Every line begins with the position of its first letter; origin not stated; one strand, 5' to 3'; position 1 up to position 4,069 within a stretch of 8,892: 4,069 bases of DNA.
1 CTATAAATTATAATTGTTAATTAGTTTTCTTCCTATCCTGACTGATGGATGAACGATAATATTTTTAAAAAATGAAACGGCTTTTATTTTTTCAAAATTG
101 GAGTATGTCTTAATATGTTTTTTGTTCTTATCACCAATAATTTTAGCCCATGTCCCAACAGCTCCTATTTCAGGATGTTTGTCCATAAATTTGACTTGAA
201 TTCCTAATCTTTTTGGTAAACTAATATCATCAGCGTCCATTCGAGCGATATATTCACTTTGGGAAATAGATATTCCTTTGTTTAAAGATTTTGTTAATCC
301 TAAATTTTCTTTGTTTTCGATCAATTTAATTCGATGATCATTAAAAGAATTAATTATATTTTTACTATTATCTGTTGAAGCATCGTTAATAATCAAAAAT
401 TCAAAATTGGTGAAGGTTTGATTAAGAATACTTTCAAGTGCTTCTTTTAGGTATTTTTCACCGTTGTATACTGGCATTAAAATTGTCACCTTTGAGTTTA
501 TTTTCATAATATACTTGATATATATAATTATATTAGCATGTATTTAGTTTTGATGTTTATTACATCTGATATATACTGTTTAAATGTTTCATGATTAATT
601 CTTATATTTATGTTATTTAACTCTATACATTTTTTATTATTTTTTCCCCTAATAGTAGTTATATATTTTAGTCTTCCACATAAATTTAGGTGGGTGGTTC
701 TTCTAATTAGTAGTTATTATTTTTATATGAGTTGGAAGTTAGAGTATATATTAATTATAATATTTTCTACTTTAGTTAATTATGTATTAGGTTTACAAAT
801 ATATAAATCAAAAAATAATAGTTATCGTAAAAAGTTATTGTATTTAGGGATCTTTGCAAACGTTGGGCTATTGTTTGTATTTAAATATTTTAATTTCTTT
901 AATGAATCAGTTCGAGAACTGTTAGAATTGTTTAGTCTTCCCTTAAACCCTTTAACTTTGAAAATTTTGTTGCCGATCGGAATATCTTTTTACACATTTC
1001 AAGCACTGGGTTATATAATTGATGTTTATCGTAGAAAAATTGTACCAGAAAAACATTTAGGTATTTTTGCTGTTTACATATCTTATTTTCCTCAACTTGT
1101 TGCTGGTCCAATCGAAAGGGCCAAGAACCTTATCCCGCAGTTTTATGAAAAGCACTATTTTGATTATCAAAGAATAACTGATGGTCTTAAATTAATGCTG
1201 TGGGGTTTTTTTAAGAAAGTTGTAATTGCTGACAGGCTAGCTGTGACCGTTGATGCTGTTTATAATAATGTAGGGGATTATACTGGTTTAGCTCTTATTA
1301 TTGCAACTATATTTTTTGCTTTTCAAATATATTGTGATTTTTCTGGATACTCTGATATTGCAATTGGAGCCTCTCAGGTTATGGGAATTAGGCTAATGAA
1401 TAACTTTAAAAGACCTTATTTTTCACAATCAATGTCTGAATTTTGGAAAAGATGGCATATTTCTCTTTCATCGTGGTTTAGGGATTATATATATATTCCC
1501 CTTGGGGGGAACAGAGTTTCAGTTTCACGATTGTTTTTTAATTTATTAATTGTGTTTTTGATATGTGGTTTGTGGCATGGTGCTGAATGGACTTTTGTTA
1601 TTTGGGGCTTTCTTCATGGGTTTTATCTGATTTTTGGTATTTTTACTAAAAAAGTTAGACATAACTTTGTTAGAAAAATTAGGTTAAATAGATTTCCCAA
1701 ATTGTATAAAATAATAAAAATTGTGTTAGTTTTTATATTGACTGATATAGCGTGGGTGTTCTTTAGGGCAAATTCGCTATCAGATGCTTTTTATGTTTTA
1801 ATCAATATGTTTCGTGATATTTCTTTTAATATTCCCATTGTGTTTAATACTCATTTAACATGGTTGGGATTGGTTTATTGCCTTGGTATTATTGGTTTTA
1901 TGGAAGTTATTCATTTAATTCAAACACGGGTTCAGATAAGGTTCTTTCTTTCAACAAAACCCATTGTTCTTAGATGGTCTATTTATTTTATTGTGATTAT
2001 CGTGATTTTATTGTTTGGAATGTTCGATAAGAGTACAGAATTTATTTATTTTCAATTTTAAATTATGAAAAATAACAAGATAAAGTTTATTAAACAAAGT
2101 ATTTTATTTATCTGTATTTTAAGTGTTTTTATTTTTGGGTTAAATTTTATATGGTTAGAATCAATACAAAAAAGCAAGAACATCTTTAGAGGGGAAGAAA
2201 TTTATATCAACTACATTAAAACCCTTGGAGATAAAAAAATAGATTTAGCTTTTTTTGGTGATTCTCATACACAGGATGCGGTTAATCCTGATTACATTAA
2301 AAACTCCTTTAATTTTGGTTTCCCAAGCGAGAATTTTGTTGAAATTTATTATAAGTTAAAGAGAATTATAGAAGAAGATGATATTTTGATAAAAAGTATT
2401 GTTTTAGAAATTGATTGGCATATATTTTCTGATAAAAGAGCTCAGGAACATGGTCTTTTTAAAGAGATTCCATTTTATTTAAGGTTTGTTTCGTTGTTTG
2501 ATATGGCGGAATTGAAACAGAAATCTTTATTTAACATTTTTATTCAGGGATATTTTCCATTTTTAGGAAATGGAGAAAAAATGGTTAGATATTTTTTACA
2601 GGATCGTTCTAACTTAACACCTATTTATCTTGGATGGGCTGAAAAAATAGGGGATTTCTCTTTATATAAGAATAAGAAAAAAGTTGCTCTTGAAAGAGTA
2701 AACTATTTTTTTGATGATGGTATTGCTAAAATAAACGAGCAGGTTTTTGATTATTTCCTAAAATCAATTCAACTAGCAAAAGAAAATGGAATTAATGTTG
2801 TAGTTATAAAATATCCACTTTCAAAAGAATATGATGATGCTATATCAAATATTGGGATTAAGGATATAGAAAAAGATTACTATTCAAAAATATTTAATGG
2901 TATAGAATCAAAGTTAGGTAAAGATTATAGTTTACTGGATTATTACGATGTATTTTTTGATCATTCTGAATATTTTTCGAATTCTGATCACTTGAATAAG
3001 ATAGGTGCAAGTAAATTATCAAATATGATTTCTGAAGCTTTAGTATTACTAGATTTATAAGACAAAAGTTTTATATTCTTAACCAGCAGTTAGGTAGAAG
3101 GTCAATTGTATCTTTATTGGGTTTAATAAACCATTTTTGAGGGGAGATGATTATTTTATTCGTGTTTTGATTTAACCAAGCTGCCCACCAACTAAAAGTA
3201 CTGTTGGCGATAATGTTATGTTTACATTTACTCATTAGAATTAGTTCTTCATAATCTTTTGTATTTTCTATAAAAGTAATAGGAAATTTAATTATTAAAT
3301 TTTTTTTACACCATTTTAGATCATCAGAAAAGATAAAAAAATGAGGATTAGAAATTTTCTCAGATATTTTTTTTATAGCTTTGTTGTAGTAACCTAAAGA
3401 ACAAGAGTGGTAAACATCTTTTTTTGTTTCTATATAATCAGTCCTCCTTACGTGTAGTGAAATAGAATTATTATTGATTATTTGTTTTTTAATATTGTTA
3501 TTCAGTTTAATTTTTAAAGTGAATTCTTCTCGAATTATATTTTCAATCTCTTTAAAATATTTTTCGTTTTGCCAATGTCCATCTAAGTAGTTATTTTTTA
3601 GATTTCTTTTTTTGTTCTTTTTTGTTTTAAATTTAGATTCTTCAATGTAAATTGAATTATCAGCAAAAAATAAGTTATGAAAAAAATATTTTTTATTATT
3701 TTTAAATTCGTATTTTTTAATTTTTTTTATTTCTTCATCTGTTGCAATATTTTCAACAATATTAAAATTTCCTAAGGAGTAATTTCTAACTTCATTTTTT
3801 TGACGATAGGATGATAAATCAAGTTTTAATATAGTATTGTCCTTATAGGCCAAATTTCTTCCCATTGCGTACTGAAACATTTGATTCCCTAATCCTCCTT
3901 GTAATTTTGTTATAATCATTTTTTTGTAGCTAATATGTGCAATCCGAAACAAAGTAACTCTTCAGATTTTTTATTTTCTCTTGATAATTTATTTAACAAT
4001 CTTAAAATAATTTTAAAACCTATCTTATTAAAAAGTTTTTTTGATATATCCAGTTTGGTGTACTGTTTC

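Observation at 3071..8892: Compact ABC-transporter-dependent glycan operon: extended Wzt plus two methyltransferases, with no recognisable WbdD/WbbB-type terminator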

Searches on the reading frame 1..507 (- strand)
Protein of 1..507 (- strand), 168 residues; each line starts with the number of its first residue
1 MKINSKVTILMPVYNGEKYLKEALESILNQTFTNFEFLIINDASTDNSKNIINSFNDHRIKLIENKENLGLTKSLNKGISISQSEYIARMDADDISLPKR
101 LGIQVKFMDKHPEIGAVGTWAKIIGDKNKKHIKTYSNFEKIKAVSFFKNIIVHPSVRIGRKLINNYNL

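Call 4: search_protein_families(library=pfam, proteins=[window:1-507:-], max_evalue=0.01)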
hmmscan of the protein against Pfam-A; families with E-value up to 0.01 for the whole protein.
window:1-507:- (168 aa): 3 families
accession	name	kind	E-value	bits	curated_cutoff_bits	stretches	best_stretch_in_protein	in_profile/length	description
PF00535.33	Glycos_transf_2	-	6e-38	130.9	23.3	1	8-161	1-161/168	Glycosyl transferase family 2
PF10111.15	Glyco_tranf_2_2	-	3.7e-12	46.8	27.3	1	8-129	1-132/276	Glycosyltransferase like family 2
PF13641.12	Glyco_tranf_2_3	-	6.9e-10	39.8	27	1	7-120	3-122/230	Glycosyltransferase like family 2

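Call 6: search_protein_families(library=ncbifam, proteins=[window:1-507:-], max_evalue=0.01)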
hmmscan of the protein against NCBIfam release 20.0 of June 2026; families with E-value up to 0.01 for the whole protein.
window:1-507:- (168 aa): 25 families
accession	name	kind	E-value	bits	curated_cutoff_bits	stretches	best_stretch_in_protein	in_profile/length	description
NF053739.1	GlytfEpsEBac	equivalog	2.4e-34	118.6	450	1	6-138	2-137/265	glycosyltransferase EpsE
NF047683.1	TeichurnBiosyTuaG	equivalog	1e-25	90.9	400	1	3-153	4-155/252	teichuronic acid biosynthesis protein TuaG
TIGR03937.1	PgaC_IcaA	equivalog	2e-21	76.4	422.3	1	5-119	45-161/407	poly-beta-1,6-N-acetyl-D-glucosamine synthase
NF007482.0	PRK10073.1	equivalog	2e-21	76.4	423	1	3-99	4-101/334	glycosyltransferase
NF007453.0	PRK10018.1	equivalog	8.8e-16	58.4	382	1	2-108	3-111/280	colanic acid biosynthesis glycosyltransferase WcaA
TIGR04017.1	WcaA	equivalog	4.8e-15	55.9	495.75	1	4-108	4-110/279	colanic acid biosynthesis glycosyltransferase WcaA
NF038302.1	EPS_HpsE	equivalog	5.2e-15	55.2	300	1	6-142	2-140/307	hormogonium polysaccharide biosynthesis glycosyltransferase HpsE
NF050050.1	ProtGlycPglI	equivalog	9.6e-14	51.4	500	1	5-107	2-107/306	GalNAc(5)-diNAcBac-PP-undecaprenol beta-1,3-glucosyltransferase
NF041394.1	GtaseAglG_Halo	equivalog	2e-13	50.3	440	1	6-119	2-118/304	glucosyl-dolichyl phosphate glucuronosyltransferase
TIGR03111.1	glyc2_xrt_Gpos1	hypoth_equivalog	2.8e-13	49.4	363.95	1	5-147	49-193/439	TIGR03111 family XrtG-associated glycosyltransferase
NF038299.1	EPS_HpsN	equivalog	2.1e-10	40.1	425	1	6-119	2-117/317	hormogonium polysaccharide biosynthesis glycosyltransferase HpsN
TIGR04440.1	glyco_TIGR04440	domain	5.1e-10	39.4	70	1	6-136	1-134/215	TIGR00180 family glycosyltransferase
NF041875.1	EPS_EpsD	equivalog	1.1e-09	38.1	370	1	7-128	1-121/325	exopolysaccharide biosynthesis glycosyltransferase EpsD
TIGR03965.1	mycofact_glyco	equivalog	4.1e-09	35.8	280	1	5-135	74-204/467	mycofactocin biosynthesis glycosyltransferase MftF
NF047588.1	GlcsyltransPgfSStrep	equivalog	7.2e-08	32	500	1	6-98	2-100/308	glycosyltransferase PgfS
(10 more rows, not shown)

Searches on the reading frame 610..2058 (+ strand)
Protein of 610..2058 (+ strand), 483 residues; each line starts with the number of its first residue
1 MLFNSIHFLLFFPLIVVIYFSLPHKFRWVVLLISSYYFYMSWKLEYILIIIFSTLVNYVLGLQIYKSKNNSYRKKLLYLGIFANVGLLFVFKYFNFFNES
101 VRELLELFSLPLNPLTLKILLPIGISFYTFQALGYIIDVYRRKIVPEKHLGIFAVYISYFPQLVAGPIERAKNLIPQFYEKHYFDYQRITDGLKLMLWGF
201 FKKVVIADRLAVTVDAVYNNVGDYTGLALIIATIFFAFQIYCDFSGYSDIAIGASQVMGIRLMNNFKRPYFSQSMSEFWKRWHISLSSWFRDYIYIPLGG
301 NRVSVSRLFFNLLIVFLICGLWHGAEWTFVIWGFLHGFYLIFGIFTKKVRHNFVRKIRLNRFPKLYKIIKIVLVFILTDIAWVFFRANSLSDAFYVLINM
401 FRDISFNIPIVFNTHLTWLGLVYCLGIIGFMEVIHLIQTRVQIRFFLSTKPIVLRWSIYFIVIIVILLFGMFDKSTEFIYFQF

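Call 4: search_protein_families(library=pfam, proteins=[window:610-2058:+], max_evalue=0.01)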
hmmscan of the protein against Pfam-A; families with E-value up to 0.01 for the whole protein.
window:610-2058:+ (483 aa): 1 family
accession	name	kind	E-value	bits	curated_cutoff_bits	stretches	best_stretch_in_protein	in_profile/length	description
PF03062.24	MBOAT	-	8.1e-29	101.4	27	1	153-376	84-323/337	MBOAT, membrane-bound O-acyltransferase family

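Call 6: search_protein_families(library=ncbifam, proteins=[window:610-2058:+], max_evalue=0.01)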
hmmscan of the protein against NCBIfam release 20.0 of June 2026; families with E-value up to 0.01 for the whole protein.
window:610-2058:+ (483 aa): 1 family
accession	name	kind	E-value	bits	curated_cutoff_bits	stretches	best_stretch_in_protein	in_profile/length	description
TIGR04091.1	LTA_dltB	equivalog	3.8e-46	158.1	375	1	5-385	10-376/380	D-alanyl-lipoteichoic acid biosynthesis protein DltB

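Call 66: search_protein_families(library=pfam, proteins=[L008:7727-9007:+, L008:13405-14448:+], max_evalue=0.01)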
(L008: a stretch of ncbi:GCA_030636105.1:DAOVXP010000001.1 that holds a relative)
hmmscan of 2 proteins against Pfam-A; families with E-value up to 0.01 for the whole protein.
L008:7727-9007:+ (427 aa): 5 families
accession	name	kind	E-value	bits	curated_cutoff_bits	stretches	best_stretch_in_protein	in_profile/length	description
PF00005.33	ABC_tran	-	2.4e-22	80.4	25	1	61-192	1-135/137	ABC transporter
PF14524.12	Wzt_C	-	1.3e-05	25.7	30.4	1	278-398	5-130/143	Wzt C-terminal domain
PF13304.12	AAA_21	-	9e-05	23.1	27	1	75-94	3-22/304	AAA domain, putative AbiEii toxin, Type IV TA system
PF13555.12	AAA_29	-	0.00082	19.5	27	1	66-97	17-49/61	P-loop containing region of AAA domain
PF03193.22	RsgA_GTPase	-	0.007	16.6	30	0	54-104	90-139/174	RsgA GTPase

L008:13405-14448:+ (348 aa): 3 families
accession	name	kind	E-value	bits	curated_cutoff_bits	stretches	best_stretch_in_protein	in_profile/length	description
PF00535.33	Glycos_transf_2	-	1.6e-35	122.9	23.3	1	13-171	1-167/168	Glycosyl transferase family 2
PF10111.15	Glyco_tranf_2_2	-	1.1e-14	55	27.3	1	13-213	1-221/276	Glycosyltransferase like family 2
PF13641.12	Glyco_tranf_2_3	-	2.6e-11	44.4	27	1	10-192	1-195/230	Glycosyltransferase like family 2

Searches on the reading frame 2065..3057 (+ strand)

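Call 4: search_protein_families(library=pfam, proteins=[window:2065-3057:+], max_evalue=0.01)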
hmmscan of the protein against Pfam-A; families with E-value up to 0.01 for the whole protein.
window:2065-3057:+ (331 aa): 1 family
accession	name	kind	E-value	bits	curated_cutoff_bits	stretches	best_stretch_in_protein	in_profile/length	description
PF07611.17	DUF1574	-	2.8e-07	30.6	29.1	1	49-158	54-170/342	Protein of unknown function (DUF1574)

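Call 6: search_protein_families(library=ncbifam, proteins=[window:2065-3057:+], max_evalue=0.01)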
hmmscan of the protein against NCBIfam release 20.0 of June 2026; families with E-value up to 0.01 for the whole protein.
window:2065-3057:+ (331 aa): 1 family
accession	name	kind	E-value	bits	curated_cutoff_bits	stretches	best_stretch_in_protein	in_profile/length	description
TIGR02171.1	Fb_sc_TIGR02171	subfamily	1.7e-07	29.7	544.35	1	58-324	652-906/912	TIGR02171 family lipoprotein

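Call 66: search_protein_families(library=pfam, proteins=[L008:7727-9007:+, L008:13405-14448:+], max_evalue=0.01)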
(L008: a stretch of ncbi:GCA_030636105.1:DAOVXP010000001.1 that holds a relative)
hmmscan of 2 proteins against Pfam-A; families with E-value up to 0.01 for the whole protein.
L008:7727-9007:+ (427 aa): 5 families
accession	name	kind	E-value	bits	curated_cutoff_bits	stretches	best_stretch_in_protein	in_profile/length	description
PF00005.33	ABC_tran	-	2.4e-22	80.4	25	1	61-192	1-135/137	ABC transporter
PF14524.12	Wzt_C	-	1.3e-05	25.7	30.4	1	278-398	5-130/143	Wzt C-terminal domain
PF13304.12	AAA_21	-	9e-05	23.1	27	1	75-94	3-22/304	AAA domain, putative AbiEii toxin, Type IV TA system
PF13555.12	AAA_29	-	0.00082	19.5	27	1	66-97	17-49/61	P-loop containing region of AAA domain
PF03193.22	RsgA_GTPase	-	0.007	16.6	30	0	54-104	90-139/174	RsgA GTPase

L008:13405-14448:+ (348 aa): 3 families
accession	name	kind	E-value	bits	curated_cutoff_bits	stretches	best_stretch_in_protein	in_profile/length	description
PF00535.33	Glycos_transf_2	-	1.6e-35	122.9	23.3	1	13-171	1-167/168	Glycosyl transferase family 2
PF10111.15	Glyco_tranf_2_2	-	1.1e-14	55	27.3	1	13-213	1-221/276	Glycosyltransferase like family 2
PF13641.12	Glyco_tranf_2_3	-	2.6e-11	44.4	27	1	10-192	1-195/230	Glycosyltransferase like family 2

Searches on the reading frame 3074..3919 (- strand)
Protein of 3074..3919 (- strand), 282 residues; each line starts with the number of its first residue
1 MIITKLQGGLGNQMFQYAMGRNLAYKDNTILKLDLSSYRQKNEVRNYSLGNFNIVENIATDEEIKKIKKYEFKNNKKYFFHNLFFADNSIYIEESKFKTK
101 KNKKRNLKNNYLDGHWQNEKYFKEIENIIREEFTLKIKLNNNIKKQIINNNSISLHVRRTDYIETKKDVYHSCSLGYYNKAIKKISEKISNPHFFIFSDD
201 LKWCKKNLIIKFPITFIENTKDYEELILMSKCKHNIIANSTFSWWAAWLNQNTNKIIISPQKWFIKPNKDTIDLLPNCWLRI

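Call 4: search_protein_families(library=pfam, proteins=[window:3074-3919:-], max_evalue=0.01)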
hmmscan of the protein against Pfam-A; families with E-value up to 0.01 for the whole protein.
window:3074-3919:- (282 aa): 1 family
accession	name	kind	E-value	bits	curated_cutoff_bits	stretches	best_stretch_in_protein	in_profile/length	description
PF01531.22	Glyco_transf_11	-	1.6e-33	116.6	23.9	1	5-259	36-275/298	Glycosyl transferase family 11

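Call 6: search_protein_families(library=ncbifam, proteins=[window:3074-3919:-], max_evalue=0.01)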
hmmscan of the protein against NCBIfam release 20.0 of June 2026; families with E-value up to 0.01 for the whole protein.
window:3074-3919:- (282 aa): 0 families
